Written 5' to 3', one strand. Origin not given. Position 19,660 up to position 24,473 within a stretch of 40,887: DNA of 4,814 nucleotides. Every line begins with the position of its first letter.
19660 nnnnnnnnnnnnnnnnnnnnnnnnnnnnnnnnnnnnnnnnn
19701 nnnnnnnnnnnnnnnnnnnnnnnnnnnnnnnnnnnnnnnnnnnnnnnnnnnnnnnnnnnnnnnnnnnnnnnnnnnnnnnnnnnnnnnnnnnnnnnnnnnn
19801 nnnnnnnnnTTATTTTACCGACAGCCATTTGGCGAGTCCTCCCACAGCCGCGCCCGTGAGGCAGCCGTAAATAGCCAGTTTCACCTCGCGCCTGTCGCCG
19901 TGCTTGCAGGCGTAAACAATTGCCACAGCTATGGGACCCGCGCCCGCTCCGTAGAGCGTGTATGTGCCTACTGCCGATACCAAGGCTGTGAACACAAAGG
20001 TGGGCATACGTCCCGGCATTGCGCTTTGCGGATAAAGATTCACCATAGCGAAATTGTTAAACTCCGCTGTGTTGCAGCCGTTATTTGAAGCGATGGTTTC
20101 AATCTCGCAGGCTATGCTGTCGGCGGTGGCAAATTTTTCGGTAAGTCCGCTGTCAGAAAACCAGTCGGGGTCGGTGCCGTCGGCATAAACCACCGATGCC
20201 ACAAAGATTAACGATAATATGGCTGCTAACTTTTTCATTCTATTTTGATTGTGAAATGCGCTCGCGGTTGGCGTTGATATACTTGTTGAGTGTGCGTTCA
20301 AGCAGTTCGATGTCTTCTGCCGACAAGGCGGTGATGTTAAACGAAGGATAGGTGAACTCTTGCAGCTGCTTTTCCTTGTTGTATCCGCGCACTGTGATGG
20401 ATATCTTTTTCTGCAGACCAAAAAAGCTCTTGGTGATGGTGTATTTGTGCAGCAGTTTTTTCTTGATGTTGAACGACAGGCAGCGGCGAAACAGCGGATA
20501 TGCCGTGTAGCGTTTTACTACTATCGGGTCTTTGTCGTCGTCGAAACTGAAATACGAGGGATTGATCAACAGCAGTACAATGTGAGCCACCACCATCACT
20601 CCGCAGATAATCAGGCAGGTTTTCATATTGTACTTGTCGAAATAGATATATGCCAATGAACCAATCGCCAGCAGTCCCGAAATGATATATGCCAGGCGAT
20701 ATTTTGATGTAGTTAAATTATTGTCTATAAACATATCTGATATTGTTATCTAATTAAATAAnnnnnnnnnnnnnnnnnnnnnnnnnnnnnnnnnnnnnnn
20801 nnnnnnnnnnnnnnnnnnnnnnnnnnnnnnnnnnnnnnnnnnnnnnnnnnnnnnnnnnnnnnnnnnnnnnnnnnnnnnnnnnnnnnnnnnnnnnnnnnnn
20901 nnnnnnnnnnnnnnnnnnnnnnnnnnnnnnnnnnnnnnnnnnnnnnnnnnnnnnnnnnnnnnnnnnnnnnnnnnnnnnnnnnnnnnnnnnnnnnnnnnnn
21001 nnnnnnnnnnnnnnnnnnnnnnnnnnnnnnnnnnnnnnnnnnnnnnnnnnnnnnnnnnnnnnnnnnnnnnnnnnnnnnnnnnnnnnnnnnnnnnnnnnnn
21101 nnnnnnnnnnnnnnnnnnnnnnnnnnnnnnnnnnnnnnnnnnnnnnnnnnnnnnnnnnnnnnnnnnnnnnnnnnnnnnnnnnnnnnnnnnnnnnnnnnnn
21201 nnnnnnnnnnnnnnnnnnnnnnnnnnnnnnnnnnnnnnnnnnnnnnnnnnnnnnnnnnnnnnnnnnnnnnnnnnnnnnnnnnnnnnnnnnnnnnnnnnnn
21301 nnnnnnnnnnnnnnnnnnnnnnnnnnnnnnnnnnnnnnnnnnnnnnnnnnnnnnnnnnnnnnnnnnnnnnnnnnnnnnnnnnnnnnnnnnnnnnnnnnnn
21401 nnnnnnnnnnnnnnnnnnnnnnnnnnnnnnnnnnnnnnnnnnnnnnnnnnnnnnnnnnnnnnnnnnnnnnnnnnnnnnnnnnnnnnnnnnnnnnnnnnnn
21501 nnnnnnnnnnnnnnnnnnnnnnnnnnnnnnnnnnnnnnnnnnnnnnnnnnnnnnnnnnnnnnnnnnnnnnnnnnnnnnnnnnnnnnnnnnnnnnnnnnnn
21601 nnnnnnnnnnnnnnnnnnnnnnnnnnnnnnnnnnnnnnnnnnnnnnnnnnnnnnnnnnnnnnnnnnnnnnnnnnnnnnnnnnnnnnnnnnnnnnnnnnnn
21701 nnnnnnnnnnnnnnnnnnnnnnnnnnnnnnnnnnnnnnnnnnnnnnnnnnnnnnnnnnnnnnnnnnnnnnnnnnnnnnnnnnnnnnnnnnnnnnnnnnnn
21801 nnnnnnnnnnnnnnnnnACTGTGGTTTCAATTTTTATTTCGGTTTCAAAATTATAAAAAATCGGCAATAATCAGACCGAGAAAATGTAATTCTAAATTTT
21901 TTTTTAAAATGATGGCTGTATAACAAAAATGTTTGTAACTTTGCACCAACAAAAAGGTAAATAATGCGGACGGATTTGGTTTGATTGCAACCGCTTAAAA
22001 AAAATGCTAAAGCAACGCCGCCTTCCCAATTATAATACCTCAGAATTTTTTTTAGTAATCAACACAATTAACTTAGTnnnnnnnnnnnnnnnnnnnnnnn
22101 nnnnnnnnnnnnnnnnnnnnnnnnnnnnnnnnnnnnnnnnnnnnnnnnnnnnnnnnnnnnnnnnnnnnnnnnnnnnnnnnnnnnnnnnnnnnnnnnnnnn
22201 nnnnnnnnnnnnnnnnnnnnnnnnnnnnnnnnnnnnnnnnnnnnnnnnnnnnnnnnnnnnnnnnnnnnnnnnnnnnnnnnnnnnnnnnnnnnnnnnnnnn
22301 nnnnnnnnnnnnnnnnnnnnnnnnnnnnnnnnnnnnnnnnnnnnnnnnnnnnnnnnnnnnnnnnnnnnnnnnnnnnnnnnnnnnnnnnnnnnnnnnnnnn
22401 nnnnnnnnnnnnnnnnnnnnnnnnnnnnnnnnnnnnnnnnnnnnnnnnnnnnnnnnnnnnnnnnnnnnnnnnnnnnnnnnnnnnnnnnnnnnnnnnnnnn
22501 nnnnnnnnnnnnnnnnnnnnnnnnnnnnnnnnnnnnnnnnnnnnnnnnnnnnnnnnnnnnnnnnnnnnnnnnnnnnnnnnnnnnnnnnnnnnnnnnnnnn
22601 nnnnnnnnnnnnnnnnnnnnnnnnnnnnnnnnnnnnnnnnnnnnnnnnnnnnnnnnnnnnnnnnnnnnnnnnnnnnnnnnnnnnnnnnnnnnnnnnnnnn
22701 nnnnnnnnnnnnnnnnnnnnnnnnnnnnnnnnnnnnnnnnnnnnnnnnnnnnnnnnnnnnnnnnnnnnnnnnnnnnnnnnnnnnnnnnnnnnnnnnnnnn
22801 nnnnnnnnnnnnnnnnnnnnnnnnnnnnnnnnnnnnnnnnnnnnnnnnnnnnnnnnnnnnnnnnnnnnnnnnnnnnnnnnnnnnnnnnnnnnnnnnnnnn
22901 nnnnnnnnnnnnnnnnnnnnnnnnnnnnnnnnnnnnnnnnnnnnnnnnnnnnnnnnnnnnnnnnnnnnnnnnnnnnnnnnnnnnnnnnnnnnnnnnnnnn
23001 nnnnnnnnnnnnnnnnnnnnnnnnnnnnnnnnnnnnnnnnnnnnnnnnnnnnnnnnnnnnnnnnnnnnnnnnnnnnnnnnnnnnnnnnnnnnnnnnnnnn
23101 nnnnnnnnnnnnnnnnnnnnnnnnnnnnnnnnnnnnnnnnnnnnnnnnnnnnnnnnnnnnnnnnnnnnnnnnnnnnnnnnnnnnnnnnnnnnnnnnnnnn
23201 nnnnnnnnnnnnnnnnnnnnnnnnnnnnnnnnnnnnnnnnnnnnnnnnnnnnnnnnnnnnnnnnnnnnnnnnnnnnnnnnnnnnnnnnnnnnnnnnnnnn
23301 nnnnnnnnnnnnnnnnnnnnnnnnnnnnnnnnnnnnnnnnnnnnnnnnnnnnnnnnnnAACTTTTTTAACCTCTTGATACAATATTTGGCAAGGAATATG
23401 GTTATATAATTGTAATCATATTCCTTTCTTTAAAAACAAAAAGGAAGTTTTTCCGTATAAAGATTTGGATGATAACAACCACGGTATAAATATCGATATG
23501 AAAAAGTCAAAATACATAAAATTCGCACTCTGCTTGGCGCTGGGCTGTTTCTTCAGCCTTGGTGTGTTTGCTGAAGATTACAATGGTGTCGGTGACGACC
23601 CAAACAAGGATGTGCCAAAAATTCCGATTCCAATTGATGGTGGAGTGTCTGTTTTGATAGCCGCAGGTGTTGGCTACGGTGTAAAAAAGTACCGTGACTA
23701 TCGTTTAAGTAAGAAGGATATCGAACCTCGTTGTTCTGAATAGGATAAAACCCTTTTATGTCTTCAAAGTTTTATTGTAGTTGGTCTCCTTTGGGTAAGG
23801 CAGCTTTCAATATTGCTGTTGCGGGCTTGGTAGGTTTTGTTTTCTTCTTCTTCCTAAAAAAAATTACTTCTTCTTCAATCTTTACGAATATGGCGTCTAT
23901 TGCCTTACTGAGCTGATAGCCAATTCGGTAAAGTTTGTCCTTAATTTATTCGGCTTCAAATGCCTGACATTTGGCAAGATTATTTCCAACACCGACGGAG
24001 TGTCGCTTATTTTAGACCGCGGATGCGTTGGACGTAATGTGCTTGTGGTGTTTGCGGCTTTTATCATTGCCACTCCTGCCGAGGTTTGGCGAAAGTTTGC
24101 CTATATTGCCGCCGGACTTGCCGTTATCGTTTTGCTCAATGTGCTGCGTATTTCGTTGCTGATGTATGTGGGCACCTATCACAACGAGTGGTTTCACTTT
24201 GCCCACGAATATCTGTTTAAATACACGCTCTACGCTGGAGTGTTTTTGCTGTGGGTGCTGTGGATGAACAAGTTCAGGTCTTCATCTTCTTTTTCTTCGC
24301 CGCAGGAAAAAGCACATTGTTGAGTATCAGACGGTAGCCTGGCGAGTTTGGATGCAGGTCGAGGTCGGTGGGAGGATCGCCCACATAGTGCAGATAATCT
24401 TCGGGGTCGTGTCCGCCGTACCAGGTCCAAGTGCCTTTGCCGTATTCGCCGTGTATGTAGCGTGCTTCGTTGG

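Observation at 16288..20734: Six-gene, overlap-coupled envelope operon of unknown function downstream of aroB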

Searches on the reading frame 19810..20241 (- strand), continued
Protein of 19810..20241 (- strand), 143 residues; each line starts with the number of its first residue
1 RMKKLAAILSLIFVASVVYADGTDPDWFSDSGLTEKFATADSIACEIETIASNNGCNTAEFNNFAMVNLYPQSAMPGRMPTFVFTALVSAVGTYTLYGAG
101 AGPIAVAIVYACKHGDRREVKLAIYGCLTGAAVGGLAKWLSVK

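Call 87: search_solved_structures(query=A4, max_evalue=10)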
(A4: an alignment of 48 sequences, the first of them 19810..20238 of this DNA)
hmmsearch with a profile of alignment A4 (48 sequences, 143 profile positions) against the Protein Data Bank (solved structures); distinct sequences matched with E-value up to 10: 6.
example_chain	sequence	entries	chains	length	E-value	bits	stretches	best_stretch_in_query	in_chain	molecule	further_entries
6qsd_A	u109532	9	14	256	0.59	13.8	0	105-123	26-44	Pizza6S | Pizza6-S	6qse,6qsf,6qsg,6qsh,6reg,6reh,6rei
6f0t_A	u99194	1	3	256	0.6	13.8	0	105-123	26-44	Pizza6-SFW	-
6rej_A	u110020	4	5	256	0.8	13.4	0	105-123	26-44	Pizza6-SH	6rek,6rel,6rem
3ww9_A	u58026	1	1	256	0.95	13.1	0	105-123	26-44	pizza6 protein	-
3ww8_A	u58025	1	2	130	1.1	12.9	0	105-123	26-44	Pizza3 protein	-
6ren_A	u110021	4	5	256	1.2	12.8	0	105-123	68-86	3fPizza6-SH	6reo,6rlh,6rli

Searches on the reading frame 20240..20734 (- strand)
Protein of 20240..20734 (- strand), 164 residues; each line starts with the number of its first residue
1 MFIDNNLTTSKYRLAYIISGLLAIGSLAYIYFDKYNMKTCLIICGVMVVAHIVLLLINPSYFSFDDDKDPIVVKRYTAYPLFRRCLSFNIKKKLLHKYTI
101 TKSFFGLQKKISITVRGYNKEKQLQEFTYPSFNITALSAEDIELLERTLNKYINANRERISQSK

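Call 3: search_protein_families(library=pfam, proteins=[window:20240-20734:-], max_evalue=0.1)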
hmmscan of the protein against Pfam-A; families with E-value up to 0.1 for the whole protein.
window:20240-20734:- (164 aa): 0 families

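Call 6: search_protein_families(library=ncbifam, proteins=[window:20240-20734:-], max_evalue=0.1)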
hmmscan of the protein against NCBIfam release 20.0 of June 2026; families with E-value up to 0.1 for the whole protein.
window:20240-20734:- (164 aa): 1 family
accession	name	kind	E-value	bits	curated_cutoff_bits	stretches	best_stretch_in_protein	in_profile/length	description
NF006217.0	PRK08343.1-3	equivalog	0.078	11.6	491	0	10-57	383-430/544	preprotein translocase subunit SecD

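Call 37: find_homologous_proteins(query=A1, max_evalue=0.01)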
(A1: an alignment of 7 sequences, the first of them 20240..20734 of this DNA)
Query A1 (7 sequences) (164 aa, profile of the alignment): 12 proteins with E <= 0.01 among 3710 candidates.
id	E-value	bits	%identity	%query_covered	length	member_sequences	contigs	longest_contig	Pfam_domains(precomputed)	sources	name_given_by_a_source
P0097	2.1e-88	313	52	99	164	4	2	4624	-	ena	-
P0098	2.8e-87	309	52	99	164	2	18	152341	-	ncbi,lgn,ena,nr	ncbi:MAG: hypothetical protein J5826_06120 [Bacteroidales bacterium]|nr:hypothetical protein [Bacter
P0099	4.5e-87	308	50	97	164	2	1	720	-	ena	-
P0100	6.2e-86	304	52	99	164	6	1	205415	-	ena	-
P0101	7.0e-84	298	99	100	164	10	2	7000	-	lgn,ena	-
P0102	1.2e-80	287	58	100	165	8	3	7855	-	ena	-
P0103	5.5e-76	272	56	100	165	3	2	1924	-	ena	-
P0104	9.9e-70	252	57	100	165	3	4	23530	-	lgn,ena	-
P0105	2.4e-68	247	64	100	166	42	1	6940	-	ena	-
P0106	1.4e-65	238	62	100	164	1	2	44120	-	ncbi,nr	ncbi:MAG: hypothetical protein MJ211_07895 [Bacteroidales bacterium]|nr:hypothetical protein [Bacter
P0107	1.2e-20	92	32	91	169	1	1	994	-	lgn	-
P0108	1.7e-13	69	28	96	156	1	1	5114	-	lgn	-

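Call 41: search_solved_structures(query=A5, max_evalue=10)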
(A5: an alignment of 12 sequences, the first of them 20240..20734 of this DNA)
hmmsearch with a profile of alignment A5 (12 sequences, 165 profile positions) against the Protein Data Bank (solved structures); distinct sequences matched with E-value up to 10: 25.
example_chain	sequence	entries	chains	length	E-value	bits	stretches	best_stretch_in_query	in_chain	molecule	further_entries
6epc_C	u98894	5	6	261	0.25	14.5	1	100-153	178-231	Proteasome subunit alpha type-4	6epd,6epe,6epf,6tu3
7awe_C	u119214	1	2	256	0.3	14.3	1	100-153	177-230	Proteasome subunit alpha type-4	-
8qys_B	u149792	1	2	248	0.3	14.3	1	100-153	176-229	Proteasome subunit alpha type-4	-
9qvx_C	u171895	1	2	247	0.3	14.3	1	100-153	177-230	Proteasome subunit alpha type-4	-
6r70_B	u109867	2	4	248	0.31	14.3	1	100-153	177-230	Proteasome subunit alpha type-4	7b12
4r3o_C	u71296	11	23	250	0.31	14.3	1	100-153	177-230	Proteasome subunit alpha type-4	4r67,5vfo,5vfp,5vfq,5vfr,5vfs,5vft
22mm_I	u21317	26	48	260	0.31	14.2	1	100-153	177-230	Proteasome subunit alpha type-4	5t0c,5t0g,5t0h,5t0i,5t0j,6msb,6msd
1iru_C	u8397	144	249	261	0.31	14.2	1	100-153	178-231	20S proteasome | PROTEASOME SUBUNIT ALPHA TYPE-4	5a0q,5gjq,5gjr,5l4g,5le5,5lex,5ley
8ysx_O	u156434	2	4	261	0.33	14.1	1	100-153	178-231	Proteasome subunit alpha type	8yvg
3unb_B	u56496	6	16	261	0.66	13.2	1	100-153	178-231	Proteasome subunit alpha type-4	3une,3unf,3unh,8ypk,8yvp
6rf9_A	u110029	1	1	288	0.92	12.7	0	10-41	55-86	Sodium pumping rhodopsin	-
8tnw_A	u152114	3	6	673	2.1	11.5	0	30-67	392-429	Sulfate transporter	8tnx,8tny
6yc1_A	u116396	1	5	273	2.2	11.5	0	10-41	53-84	Sodium pumping rhodopsin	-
8cl8_A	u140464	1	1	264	2.4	11.3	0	10-41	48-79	Sodium pumping rhodopsin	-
8cl7_A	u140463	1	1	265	2.4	11.3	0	10-41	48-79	Sodium pumping rhodopsin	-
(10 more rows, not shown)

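Call 48: predict_structure(alignment_id=A5)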
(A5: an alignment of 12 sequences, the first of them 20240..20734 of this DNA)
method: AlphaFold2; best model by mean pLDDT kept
length: 164 residues; sequences in the alignment: 12
mean_pLDDT: 84.3   pTM: 0.70
mean pLDDT of the five models: 84.3, 81.5, 80.5, 77.7, 75.8
residues with pLDDT >= 90: 34; 70-90: 123; 50-70: 7; < 50: 0
segments of 3 or more residues with pLDDT < 50: none
pLDDT, mean of each block of 10 residues (from residue 1): 83 83 79 71 84 83 87 81 79 92 85 89 88 88 93 89 72
secondary structure, 60 per line:
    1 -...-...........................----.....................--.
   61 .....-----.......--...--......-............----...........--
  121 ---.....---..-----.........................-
elements in order: E2-4 H6-32 H37-57 E60-65 E71-77 E85-90 E95-103 E108-118 E124-128 H139-163
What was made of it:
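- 20240..20734 (-): g1: 164-aa inner-membrane protein with two membrane helices (14-32, 39-57) and a cytoplasmic PH-like beta-sandwich capped by a C-terminal helix. Hub subunit. AF2 model has pLDDT 84 (call 48).
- On PH-like / bPH membrane proteins: The model has pLDDT 84 with 6-7 strands and a helix (call 48).
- Closest known: Bacterial membrane-anchored PH-like. Same: Two N-terminal membrane helices are followed by a small beta-sandwich capped by a C-terminal helix (call 48).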

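Call 51: fold_search(model_id=the predicted structure, library=pdb)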
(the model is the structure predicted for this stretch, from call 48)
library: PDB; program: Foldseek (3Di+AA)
matches with E <= 10: 788; with E <= 0.001: 0
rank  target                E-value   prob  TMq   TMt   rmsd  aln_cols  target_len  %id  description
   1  7lc1_B                4.9e-02  0.96  0.35  0.28   5.9       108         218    9  Crystal Structure of KRAS4b (GMPPNP-bound) in complex with the RBD-PH domains of SIN1 (released 2021-08-04)
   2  5oqm_1                9.2e-02  0.91  0.37  0.15   5.5       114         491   11  STRUCTURE OF YEAST TRANSCRIPTION PRE-INITIATION COMPLEX WITH TFIIH AND CORE MEDIATOR (released 2018-05-09)
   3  4dx9_W                9.8e-02  0.97  0.37  0.45   4.9        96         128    9  ICAP1 in complex with integrin beta 1 cytoplasmic tail (released 2013-01-09)
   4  5oqj_1                9.8e-02  0.90  0.37  0.15   7.2       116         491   12  STRUCTURE OF YEAST TRANSCRIPTION PRE-INITIATION COMPLEX WITH TFIIH (released 2018-04-25)
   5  3voq_B                9.8e-02  0.87  0.32  0.42   5.3        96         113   11  Crystal structure of the pleckstrin homology domain of human Sin1, a TORC2 subunit (released 2012-04-11)
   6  3voq_A                1.0e-01  0.89  0.34  0.44   5.5        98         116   12  Crystal structure of the pleckstrin homology domain of human Sin1, a TORC2 subunit (released 2012-04-11)
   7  7lc1_D                1.0e-01  0.82  0.32  0.26   6.0        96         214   11  Crystal Structure of KRAS4b (GMPPNP-bound) in complex with the RBD-PH domains of SIN1 (released 2021-08-04)
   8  2qux_H                1.5e-01  0.28  0.19  0.24  14.7        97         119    7  PP7 coat protein dimer in complex with RNA hairpin (released 2007-12-18)
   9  4tkn_C                1.8e-01  0.54  0.32  0.23  15.2       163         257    8  Structure of the SNX17 FERM domain bound to the second NPxF motif of KRIT1 (released 2014-07-30)
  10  4kho_A                1.9e-01  0.41  0.23  0.15  11.9       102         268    8  Structure of the FACT complex Subunit Spt16M (released 2013-05-29)
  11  8gnn_A                1.9e-01  0.12  0.17  0.11  18.7       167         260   10  Crystal structure of the human RAD9-RAD1-HUS1-RAD17 complex (released 2023-03-08)
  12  4tyz_A                2.3e-01  0.41  0.27  0.36  10.4       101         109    8  Crystal structure of the C-terminal domain of an unknown protein from Leishmania infantum (released 2014-08-06)
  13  3sao_A                2.3e-01  0.35  0.24  0.25   9.3        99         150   10  The Siderocalin Ex-FABP functions through dual ligand specificities (released 2011-12-28)
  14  4tkn_B                2.7e-01  0.30  0.28  0.20  15.3       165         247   10  Structure of the SNX17 FERM domain bound to the second NPxF motif of KRIT1 (released 2014-07-30)
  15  2qud_A                2.7e-01  0.20  0.19  0.23  14.5        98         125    7  PP7 Coat Protein Dimer (released 2007-12-18)
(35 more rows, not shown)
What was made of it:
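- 20240..20734 (-): Foldseek top hits are PH/PTB domains at E 0.05-0.1, prob 0.9-0.97 (call 51), which is weak.
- On PH-like / bPH membrane proteins: PH/PTB hits are at E 0.05-0.1, TM 0.35-0.45 (call 51).
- Closest known: Bacterial membrane-anchored PH-like. Same: The top Foldseek hits are PH/PTB domains (call 51).
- PH-like for g1, weakly (call 51).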

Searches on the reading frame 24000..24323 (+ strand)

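Call 84: search_protein_families(library=pfam, proteins=[window:24000-24323:+], max_evalue=0.001)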
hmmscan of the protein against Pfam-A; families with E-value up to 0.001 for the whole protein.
window:24000-24323:+ (107 aa): 1 family
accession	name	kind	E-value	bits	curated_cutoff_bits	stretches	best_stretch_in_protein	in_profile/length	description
PF09721.15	Exosortase_EpsH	-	0.00019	21.3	25.7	1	15-87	176-250/254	Transmembrane exosortase (Exosortase_EpsH)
